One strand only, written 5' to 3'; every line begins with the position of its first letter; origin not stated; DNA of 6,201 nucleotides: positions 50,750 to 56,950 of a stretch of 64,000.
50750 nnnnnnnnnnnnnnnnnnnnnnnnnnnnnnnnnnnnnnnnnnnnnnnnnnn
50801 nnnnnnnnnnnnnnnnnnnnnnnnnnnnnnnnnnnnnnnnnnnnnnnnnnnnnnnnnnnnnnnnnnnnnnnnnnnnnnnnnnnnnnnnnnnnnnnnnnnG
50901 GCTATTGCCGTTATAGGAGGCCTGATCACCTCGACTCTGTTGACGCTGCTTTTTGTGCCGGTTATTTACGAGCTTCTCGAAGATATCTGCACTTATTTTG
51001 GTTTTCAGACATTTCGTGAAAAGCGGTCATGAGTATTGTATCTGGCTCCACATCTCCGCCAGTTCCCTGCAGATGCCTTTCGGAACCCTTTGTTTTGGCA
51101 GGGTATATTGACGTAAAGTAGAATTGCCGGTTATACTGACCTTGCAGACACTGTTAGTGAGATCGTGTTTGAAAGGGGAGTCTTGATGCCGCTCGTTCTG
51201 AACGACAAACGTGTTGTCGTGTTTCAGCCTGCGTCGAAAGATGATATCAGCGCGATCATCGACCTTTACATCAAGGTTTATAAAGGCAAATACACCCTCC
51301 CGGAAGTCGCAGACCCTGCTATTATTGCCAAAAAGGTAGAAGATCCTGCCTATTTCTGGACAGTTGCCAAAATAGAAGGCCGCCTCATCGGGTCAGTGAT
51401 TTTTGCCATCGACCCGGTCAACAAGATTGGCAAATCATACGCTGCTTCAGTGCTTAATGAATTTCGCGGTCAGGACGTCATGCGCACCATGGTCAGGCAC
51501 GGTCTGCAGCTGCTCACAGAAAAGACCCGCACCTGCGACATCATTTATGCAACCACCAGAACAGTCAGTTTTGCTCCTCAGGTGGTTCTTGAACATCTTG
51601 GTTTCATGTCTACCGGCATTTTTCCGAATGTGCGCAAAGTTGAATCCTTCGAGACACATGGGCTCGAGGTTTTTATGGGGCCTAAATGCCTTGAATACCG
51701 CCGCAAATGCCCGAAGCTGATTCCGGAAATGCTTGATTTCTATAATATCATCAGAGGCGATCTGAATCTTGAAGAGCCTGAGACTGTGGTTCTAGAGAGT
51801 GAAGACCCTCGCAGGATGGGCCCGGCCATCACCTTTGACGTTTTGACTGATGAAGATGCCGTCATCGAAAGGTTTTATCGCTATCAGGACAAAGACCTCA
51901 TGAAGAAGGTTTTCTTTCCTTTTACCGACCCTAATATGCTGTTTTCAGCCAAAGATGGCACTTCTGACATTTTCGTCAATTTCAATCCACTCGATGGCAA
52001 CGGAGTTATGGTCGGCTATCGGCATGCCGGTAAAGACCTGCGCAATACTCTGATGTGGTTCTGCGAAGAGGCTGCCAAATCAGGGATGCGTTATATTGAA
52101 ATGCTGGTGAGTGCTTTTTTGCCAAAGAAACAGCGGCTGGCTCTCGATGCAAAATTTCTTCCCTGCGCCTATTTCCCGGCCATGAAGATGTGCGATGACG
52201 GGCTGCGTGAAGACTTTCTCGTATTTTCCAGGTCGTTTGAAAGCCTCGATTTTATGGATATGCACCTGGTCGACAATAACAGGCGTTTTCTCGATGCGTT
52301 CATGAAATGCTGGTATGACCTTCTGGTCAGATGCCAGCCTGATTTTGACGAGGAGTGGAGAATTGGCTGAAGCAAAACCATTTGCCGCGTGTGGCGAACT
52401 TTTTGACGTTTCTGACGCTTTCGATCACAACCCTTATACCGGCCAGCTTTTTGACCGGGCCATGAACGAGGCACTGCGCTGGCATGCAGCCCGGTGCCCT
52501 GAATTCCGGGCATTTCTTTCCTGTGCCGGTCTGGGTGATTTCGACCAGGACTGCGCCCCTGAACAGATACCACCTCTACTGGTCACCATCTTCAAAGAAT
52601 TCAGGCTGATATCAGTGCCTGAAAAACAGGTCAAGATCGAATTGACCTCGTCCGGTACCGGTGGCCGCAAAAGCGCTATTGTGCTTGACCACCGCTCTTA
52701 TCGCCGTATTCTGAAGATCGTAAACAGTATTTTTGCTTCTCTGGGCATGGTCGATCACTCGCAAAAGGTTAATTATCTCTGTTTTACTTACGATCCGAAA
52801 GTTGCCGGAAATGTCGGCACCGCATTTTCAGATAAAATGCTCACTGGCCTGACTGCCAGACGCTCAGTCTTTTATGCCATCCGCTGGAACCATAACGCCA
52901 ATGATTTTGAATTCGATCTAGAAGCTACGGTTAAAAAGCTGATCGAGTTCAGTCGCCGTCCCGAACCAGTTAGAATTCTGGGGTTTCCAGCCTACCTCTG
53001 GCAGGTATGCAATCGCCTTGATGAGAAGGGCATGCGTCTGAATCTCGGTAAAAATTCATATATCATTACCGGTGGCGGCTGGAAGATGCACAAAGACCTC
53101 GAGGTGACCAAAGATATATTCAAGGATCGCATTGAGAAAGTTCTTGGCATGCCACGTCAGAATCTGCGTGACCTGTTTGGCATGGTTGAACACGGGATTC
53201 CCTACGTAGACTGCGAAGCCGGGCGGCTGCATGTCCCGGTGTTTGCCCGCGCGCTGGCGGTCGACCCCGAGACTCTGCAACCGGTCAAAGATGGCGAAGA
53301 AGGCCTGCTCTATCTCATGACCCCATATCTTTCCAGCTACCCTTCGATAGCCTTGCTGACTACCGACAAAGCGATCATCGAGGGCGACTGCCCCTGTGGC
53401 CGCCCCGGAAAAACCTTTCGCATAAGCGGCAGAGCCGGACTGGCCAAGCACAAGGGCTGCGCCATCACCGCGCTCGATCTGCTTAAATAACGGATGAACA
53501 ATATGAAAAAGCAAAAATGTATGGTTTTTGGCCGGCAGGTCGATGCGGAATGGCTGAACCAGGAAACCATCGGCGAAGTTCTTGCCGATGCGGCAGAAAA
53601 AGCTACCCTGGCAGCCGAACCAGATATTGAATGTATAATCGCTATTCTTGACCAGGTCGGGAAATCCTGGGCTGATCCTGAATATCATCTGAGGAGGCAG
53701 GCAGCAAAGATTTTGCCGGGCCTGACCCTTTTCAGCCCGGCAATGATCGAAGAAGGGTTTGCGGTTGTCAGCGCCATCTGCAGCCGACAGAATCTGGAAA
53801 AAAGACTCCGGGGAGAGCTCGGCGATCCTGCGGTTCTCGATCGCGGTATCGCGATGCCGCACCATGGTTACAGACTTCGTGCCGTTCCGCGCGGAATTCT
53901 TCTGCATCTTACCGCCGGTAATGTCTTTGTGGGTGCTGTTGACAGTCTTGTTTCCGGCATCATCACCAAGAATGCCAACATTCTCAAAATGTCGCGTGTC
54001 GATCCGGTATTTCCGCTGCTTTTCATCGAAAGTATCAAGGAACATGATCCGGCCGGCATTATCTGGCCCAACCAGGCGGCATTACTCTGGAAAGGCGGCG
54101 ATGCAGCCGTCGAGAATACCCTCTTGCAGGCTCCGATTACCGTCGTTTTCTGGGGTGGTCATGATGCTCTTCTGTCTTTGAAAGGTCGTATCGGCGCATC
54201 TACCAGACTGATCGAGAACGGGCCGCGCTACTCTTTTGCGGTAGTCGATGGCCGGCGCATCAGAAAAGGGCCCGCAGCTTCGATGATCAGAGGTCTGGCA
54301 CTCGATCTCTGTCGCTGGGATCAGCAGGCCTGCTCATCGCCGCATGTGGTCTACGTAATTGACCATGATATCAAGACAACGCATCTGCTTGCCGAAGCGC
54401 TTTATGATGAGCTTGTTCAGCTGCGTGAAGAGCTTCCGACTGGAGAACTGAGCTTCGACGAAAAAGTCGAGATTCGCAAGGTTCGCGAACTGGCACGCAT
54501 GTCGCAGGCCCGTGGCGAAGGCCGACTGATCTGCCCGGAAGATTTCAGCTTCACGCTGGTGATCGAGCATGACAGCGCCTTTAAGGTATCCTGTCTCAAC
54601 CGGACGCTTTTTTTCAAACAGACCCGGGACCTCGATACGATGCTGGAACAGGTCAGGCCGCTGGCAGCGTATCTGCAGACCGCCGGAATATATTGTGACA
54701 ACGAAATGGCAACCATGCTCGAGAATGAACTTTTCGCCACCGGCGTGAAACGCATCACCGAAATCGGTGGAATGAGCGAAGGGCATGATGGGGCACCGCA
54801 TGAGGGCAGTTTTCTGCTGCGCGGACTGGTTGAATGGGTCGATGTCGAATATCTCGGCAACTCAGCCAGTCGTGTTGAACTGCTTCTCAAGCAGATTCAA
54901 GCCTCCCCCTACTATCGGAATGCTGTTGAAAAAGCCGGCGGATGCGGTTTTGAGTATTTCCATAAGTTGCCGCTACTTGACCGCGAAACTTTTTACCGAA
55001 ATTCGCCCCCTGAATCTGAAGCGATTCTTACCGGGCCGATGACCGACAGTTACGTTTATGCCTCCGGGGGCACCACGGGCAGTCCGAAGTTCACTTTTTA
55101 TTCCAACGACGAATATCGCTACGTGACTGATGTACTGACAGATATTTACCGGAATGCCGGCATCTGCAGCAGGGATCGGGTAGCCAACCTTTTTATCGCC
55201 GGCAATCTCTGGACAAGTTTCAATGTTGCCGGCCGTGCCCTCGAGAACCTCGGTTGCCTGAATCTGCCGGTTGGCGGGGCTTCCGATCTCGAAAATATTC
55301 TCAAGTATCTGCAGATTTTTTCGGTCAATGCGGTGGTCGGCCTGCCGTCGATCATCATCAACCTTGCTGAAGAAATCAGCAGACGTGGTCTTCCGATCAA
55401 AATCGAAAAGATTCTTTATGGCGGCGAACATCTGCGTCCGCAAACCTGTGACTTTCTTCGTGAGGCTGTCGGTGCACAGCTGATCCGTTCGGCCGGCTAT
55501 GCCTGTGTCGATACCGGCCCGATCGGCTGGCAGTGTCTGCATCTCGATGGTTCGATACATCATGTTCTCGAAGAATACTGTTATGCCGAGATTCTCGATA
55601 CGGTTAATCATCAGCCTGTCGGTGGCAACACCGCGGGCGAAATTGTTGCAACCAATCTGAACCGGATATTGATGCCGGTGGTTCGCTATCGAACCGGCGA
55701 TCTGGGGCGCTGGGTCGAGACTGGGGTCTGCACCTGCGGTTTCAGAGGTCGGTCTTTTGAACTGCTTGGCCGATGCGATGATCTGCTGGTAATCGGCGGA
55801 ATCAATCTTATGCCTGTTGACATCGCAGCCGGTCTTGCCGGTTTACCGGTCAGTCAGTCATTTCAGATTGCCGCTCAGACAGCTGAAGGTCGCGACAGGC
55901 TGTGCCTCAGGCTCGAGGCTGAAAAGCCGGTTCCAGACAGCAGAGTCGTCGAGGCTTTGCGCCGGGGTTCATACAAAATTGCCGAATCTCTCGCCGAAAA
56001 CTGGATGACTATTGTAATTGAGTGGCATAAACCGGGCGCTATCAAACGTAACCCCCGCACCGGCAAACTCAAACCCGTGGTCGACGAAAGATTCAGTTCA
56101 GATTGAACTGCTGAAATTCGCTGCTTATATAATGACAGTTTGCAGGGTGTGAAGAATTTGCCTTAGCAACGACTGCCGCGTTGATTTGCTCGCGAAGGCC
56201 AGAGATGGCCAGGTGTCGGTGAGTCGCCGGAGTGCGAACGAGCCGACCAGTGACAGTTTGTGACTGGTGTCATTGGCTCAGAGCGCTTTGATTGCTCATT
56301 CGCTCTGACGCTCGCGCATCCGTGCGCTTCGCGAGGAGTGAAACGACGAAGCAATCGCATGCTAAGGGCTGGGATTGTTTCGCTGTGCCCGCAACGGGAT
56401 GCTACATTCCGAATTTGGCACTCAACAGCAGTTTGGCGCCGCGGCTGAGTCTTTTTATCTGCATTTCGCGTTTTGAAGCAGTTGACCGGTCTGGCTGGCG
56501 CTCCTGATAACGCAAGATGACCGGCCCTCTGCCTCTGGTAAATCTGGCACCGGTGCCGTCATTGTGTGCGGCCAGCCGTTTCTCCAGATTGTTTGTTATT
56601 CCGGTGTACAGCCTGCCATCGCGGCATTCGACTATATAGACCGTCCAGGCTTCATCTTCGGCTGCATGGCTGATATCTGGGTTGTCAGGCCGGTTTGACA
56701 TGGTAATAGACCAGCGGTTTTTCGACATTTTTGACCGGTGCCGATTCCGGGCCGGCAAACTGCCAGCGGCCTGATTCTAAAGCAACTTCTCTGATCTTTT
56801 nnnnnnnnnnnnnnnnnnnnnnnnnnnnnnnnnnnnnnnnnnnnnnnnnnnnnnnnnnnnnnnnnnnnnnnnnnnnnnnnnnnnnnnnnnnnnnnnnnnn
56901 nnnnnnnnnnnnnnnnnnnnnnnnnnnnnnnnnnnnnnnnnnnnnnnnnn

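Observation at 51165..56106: Orphan LuxE-LuxC-type fatty-acyl activation/reduction cassette with a fused second adenylating domain and a GNAT-like partner, no luciferase or LuxD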

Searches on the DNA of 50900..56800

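Call 74: search_rna_families(source=window, start=50900, end=56800, threshold=evalue, max_evalue=1)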
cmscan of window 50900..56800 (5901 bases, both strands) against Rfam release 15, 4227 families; matches with E-value up to 1: 0.
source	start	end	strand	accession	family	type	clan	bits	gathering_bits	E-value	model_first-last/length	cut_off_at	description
